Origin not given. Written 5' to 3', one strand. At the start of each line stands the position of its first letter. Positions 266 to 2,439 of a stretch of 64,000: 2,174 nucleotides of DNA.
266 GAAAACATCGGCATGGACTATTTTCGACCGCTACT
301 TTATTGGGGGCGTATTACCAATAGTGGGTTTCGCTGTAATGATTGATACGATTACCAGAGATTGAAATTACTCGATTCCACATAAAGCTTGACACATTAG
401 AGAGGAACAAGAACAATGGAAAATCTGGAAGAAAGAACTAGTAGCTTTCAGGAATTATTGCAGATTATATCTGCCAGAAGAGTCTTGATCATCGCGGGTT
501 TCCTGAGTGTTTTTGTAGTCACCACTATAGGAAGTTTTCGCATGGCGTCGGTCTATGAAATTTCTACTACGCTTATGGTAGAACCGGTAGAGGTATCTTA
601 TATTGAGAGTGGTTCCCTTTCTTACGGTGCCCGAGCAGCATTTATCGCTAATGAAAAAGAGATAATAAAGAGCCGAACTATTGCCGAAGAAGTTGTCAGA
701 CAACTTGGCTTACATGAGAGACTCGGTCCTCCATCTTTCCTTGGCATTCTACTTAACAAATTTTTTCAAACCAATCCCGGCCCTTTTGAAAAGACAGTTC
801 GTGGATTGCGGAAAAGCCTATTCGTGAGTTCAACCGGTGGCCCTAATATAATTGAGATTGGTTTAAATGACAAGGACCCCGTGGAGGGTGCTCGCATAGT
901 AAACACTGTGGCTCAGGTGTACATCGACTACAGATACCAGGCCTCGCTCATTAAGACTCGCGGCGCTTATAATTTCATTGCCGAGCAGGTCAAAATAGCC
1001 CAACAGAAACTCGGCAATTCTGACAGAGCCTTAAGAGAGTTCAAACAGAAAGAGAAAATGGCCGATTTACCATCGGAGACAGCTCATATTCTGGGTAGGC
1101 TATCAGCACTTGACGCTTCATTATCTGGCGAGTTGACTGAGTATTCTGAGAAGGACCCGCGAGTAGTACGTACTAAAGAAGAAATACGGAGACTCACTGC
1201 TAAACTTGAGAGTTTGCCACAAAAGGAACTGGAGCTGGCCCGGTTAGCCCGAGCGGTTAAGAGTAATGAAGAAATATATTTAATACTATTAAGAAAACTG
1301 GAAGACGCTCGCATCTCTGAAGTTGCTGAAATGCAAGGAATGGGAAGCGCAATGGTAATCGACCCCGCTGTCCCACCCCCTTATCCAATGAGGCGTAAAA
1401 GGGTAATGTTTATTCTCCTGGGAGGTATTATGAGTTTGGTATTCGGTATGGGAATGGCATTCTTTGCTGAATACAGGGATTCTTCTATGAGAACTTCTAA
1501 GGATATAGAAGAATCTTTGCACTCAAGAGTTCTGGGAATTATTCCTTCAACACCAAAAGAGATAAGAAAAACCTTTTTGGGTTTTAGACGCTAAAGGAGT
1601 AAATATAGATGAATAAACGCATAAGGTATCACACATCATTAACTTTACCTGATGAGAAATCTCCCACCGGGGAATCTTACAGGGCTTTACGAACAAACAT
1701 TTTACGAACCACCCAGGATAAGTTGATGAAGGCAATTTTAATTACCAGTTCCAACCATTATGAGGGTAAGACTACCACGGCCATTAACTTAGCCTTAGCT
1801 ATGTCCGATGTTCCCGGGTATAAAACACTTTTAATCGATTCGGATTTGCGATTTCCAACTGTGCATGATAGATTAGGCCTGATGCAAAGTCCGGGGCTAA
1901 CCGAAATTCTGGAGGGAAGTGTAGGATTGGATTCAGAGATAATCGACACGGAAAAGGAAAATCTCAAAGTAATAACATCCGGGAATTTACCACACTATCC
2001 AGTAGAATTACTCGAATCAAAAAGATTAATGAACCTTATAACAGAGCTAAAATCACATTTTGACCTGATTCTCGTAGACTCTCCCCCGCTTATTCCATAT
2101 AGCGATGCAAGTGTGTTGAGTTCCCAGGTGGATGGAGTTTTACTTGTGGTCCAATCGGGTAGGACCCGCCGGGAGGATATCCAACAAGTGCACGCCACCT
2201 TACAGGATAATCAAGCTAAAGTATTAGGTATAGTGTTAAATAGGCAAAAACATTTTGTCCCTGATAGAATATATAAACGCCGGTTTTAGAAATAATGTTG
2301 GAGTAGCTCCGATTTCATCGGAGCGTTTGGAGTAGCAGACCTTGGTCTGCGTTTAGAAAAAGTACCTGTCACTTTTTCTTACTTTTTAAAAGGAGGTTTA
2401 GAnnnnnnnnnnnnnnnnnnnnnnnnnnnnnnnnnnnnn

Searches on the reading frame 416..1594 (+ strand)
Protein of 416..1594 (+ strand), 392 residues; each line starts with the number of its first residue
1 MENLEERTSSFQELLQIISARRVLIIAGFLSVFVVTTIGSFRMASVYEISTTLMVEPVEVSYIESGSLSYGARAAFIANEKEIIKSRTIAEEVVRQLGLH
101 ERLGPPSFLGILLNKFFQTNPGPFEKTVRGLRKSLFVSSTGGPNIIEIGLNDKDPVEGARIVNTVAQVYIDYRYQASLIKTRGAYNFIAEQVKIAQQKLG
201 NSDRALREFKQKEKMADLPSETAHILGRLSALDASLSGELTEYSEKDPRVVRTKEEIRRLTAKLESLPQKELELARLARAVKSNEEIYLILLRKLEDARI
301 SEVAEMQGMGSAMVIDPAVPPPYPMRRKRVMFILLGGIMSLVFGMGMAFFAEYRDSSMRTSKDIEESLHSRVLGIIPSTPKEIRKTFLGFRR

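Call 35: search_protein_families(library=pfam, proteins=[window:416-1594:+], max_evalue=0.0001)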
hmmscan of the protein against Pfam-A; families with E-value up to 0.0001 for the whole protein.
window:416-1594:+ (392 aa): 2 families
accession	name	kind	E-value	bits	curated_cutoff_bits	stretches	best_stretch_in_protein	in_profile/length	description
PF13807.11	GNVR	-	4.5e-11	43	27.7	1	273-350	5-79/82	G-rich domain on putative tyrosine kinase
PF02706.20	Wzz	-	6.6e-06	26.8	25.5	1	11-97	5-91/91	Chain length determinant protein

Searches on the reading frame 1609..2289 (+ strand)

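Call 35: search_protein_families(library=pfam, proteins=[window:1609-2289:+], max_evalue=0.0001)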
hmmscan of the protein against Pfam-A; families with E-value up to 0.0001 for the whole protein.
window:1609-2289:+ (226 aa): 3 families
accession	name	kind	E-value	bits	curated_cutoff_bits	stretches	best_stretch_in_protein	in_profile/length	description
PF13614.12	AAA_31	-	9.2e-14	52.2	27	1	43-202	4-168/177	AAA domain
PF10609.15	ParA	-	4.9e-09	36.4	27.1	1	41-218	4-180/246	NUBPL iron-transfer P-loop NTPase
PF01656.29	CbiA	-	3.4e-07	30.7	25.4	1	52-212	10-82/125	CobQ/CobB/MinD/ParA nucleotide binding domain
